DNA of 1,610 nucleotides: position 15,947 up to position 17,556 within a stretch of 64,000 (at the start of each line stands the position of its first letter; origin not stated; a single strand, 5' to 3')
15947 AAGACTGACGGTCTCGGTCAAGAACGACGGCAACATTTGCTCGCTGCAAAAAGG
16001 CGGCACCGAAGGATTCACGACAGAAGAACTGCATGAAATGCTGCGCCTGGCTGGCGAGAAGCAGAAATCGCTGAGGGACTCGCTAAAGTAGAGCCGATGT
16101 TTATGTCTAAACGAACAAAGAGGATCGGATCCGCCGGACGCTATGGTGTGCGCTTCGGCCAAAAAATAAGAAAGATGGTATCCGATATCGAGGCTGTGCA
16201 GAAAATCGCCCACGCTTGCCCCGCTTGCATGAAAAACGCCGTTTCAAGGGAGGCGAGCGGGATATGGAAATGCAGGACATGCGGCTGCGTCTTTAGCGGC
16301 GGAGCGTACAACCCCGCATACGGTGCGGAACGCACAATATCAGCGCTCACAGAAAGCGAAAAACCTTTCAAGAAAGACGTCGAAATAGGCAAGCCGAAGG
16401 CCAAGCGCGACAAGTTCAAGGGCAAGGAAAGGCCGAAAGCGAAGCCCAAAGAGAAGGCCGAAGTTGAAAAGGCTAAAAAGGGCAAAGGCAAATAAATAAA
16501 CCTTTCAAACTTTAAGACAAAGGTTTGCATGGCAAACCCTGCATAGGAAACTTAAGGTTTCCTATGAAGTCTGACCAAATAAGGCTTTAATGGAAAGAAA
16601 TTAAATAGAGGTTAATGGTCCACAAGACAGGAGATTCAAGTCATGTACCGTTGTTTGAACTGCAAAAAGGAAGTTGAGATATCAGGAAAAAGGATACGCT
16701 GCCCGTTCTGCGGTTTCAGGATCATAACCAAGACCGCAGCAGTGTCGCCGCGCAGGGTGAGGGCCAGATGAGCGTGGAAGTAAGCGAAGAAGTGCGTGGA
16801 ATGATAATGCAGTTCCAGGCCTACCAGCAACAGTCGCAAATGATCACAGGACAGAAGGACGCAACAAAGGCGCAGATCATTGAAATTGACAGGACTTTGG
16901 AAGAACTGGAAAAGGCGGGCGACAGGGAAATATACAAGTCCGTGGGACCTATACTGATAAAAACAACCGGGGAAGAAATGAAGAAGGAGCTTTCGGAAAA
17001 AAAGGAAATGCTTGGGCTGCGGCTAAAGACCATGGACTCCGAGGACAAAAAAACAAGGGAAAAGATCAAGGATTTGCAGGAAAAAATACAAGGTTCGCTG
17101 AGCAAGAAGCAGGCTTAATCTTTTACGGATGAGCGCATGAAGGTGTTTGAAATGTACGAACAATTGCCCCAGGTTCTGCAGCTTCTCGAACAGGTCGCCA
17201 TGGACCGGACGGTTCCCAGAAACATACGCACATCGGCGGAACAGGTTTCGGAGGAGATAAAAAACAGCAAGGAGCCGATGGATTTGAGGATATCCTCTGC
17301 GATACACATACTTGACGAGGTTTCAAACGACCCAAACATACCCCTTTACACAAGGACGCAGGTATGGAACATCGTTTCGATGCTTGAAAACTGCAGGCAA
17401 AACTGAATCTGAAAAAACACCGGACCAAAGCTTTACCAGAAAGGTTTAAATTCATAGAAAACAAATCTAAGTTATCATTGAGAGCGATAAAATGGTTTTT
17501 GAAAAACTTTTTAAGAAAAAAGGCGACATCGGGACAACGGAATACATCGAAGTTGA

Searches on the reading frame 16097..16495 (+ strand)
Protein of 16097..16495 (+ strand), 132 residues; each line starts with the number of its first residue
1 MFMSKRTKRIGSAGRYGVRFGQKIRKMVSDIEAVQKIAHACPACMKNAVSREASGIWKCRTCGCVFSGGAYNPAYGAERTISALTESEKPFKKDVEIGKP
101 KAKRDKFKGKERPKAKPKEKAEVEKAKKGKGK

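Call 28: search_protein_families(library=pfam, proteins=[window:16097-16495:+], max_evalue=0.01)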
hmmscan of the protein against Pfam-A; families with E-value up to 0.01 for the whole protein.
window:16097-16495:+ (132 aa): 1 family
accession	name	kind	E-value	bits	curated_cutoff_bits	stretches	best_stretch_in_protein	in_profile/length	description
PF01780.25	Ribosomal_L37ae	-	1.2e-26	93.1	21.9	1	6-83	1-78/85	Ribosomal L37ae protein family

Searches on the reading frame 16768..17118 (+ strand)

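Call 28: search_protein_families(library=pfam, proteins=[window:16768-17118:+], max_evalue=0.01)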
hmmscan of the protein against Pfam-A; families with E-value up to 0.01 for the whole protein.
window:16768-17118:+ (116 aa): 1 family
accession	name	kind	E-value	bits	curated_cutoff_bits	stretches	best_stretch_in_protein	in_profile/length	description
PF01920.25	Prefoldin_2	-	2.3e-19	69.8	27.6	1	12-111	3-103/106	Prefoldin subunit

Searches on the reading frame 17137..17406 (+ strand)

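Call 28: search_protein_families(library=pfam, proteins=[window:17137-17406:+], max_evalue=0.01)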
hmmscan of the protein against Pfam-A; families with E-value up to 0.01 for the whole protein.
window:17137-17406:+ (89 aa): 2 families
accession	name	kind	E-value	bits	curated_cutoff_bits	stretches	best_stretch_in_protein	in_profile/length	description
PF03685.18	UPF0147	-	2.3e-29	101.7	23.6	1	8-85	3-80/81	Uncharacterised protein family (UPF0147)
PF06786.17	UPF0253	-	0.0017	19.1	27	0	12-34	29-51/65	Uncharacterised protein family (UPF0253)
